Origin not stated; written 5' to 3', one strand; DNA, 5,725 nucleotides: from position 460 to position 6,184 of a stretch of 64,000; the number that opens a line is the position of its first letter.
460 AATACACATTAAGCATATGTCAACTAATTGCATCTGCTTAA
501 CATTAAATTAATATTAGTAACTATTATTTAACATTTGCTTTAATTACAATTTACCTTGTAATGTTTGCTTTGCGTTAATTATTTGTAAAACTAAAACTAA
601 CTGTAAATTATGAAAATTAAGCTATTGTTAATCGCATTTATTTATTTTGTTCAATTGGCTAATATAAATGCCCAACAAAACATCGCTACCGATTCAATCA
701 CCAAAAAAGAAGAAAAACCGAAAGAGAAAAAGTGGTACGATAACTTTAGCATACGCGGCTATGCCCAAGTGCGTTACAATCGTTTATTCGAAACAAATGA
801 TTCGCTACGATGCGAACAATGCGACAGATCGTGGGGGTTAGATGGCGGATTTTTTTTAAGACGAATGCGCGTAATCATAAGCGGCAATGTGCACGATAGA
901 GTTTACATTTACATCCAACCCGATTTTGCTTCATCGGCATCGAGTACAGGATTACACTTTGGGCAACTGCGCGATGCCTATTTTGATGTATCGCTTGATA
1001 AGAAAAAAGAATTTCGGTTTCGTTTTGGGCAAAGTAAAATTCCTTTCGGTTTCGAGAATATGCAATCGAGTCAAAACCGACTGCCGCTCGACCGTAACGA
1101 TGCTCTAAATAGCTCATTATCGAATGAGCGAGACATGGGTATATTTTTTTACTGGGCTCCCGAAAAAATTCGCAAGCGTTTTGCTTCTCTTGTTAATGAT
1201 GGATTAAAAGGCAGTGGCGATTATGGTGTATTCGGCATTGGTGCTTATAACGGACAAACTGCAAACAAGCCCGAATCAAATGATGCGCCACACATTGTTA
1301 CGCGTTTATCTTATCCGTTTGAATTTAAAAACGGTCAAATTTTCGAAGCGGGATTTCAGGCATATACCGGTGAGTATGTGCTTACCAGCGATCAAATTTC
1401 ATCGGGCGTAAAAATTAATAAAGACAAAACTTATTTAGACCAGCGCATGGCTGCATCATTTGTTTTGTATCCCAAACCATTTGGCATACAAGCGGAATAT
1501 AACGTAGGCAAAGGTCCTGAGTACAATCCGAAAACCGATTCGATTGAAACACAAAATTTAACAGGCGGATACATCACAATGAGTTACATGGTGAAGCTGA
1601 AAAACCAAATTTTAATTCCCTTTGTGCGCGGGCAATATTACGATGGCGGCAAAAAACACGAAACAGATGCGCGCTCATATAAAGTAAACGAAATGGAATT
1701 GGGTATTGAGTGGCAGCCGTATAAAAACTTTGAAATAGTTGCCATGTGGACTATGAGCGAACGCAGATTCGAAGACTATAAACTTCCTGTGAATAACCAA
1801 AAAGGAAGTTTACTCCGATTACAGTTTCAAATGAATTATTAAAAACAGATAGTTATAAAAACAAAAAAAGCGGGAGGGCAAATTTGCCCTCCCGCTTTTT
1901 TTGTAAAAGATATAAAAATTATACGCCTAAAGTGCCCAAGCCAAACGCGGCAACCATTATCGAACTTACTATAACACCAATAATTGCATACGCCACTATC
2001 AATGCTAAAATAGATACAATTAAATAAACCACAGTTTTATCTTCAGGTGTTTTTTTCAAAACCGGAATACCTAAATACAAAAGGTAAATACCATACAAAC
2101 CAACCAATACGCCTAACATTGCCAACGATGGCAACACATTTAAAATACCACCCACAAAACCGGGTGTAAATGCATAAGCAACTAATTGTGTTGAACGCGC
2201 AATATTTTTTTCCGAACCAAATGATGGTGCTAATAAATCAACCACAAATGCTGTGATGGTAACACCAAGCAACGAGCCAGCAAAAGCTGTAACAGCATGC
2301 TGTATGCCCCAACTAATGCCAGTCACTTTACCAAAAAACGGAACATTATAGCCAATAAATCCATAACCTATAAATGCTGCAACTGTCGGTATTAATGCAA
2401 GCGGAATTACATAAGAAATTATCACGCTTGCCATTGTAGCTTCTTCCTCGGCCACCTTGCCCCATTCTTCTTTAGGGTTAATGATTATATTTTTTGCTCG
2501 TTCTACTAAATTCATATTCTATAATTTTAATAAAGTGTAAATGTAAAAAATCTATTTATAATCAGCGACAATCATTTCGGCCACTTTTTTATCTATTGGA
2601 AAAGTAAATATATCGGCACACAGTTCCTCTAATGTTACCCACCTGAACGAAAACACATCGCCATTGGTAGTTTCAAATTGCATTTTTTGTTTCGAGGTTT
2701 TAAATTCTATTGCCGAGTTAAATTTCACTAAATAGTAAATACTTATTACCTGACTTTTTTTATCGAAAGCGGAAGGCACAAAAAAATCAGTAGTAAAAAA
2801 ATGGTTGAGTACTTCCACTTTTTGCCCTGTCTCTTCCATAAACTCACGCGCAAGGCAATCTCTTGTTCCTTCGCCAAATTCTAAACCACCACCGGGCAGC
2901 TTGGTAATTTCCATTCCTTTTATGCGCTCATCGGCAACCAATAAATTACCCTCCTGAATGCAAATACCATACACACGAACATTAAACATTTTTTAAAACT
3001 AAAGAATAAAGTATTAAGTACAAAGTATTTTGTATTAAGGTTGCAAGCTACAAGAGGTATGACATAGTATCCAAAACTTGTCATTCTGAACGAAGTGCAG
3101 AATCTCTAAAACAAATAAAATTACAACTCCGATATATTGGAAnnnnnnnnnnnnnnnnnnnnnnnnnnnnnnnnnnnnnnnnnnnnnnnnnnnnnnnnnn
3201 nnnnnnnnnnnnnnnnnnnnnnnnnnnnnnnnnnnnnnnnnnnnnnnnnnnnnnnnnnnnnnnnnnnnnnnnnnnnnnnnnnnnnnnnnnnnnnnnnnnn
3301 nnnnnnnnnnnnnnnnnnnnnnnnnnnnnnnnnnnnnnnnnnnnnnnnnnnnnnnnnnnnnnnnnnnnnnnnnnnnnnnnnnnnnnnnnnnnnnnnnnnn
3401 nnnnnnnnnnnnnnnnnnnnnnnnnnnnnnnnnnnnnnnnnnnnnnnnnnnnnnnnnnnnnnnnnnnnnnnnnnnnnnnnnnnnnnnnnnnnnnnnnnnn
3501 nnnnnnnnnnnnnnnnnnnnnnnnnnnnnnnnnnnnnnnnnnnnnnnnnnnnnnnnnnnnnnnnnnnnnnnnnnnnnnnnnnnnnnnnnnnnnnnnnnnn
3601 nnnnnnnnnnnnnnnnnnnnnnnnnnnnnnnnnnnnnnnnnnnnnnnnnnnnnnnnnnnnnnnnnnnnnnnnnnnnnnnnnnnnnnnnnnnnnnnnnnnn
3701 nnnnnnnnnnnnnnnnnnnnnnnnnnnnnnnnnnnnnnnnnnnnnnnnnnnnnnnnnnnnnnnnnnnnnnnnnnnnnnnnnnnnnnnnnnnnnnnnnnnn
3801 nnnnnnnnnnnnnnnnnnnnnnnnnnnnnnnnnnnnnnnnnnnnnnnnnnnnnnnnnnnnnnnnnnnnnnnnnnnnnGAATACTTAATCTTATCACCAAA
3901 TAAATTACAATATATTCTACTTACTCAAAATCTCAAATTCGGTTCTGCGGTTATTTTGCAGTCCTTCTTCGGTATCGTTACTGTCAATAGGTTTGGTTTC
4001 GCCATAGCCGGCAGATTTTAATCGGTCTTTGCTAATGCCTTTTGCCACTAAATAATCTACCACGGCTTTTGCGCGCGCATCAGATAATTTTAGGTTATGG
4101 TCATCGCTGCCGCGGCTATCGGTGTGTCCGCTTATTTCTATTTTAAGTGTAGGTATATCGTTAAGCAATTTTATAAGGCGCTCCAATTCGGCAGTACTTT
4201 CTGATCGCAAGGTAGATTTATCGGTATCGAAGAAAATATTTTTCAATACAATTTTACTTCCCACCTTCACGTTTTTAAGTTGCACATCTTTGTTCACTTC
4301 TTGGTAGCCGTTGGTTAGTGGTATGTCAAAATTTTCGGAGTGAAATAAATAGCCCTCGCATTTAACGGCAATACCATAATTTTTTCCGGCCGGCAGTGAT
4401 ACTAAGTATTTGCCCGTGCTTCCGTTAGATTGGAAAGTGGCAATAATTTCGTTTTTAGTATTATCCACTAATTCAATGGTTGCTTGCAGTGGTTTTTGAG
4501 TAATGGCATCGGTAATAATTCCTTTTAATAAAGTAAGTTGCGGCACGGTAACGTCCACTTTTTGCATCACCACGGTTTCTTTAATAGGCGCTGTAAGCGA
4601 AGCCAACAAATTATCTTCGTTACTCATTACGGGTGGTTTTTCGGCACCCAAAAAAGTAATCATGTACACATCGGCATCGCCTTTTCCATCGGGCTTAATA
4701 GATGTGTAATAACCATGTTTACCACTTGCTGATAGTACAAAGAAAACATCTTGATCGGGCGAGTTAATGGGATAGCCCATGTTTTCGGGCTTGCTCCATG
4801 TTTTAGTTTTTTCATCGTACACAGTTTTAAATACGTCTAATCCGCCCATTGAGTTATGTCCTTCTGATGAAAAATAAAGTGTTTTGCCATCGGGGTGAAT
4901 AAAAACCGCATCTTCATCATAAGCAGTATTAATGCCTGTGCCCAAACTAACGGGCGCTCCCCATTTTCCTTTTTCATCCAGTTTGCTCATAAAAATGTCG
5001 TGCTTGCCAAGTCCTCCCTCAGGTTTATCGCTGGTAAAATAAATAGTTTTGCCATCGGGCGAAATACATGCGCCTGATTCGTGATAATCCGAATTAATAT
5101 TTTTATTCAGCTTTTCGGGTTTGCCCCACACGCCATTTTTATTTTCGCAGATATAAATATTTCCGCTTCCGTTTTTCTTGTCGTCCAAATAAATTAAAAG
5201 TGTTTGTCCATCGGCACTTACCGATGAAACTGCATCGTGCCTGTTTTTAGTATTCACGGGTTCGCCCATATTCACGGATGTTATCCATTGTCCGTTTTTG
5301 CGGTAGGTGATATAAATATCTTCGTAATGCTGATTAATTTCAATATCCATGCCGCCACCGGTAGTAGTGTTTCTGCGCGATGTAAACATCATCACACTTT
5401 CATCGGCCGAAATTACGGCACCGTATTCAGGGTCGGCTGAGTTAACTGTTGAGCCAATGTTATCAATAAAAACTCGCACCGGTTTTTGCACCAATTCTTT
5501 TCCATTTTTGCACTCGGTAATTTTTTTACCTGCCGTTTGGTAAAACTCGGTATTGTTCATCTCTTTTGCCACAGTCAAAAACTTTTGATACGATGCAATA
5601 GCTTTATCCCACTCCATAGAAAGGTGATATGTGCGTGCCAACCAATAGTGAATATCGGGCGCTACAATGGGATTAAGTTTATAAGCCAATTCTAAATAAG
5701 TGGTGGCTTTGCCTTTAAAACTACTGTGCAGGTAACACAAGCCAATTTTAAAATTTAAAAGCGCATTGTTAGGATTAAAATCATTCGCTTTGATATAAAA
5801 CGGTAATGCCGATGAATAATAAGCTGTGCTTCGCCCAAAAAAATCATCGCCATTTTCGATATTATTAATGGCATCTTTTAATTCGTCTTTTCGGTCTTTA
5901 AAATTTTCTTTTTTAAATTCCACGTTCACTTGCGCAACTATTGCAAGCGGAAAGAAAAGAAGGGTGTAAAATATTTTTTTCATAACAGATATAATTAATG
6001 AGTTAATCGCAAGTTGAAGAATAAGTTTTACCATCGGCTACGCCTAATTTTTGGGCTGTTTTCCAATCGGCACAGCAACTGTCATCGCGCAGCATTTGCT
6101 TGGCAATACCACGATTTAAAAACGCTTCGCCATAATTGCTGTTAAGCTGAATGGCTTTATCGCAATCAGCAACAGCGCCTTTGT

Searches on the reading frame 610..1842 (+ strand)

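Call 27: search_protein_families(library=pfam, proteins=[window:610-1842:+], max_evalue=0.001)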
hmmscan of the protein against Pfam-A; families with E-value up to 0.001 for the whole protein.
window:610-1842:+ (410 aa): 1 family
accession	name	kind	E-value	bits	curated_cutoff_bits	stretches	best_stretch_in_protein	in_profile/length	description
PF07396.17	Porin_O_P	-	1.1e-29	104.2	20.9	1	79-409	25-369/370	Phosphate-selective porin O and P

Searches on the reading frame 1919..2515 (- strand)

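Call 27: search_protein_families(library=pfam, proteins=[window:1919-2515:-], max_evalue=0.001)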
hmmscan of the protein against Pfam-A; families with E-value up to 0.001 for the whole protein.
window:1919-2515:- (198 aa): 1 family
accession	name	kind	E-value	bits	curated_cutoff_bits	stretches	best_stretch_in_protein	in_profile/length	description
PF04893.22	Yip1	-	1.2e-22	81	28.6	1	9-178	2-172/173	Yip1 domain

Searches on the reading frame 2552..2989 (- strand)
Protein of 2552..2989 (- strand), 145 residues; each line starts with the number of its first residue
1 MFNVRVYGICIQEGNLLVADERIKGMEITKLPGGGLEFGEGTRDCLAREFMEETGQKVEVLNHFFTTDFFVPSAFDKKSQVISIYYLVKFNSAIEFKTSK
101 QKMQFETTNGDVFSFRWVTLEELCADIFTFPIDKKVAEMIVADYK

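Call 27: search_protein_families(library=pfam, proteins=[window:2552-2989:-], max_evalue=0.001)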
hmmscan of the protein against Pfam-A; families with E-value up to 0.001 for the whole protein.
window:2552-2989:- (145 aa): 1 family
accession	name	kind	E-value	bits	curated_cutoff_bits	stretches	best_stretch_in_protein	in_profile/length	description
PF00293.34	NUDIX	-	3.8e-13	50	21.1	1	5-128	5-122/134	NUDIX domain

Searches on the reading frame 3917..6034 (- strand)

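Call 27: search_protein_families(library=pfam, proteins=[window:3917-6034:-], max_evalue=0.001)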
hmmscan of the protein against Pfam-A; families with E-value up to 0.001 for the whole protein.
window:3917-6034:- (705 aa): 4 families
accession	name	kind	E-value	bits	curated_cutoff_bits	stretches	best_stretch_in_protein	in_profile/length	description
PF00691.25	OmpA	-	3.3e-24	85.5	27.2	1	601-696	1-98/98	OmpA family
PF07676.18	PD40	-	5.4e-23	80.8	20.9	2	312-349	4-38/38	WD40-like Beta Propeller Repeat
PF13431.12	TPR_17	-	0.00016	22.1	24.4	0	79-103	1-25/34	Tetratricopeptide repeat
PF05359.17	DUF748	-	0.00017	20.2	50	0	592-641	873-922/1037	Domain of Unknown Function (DUF748)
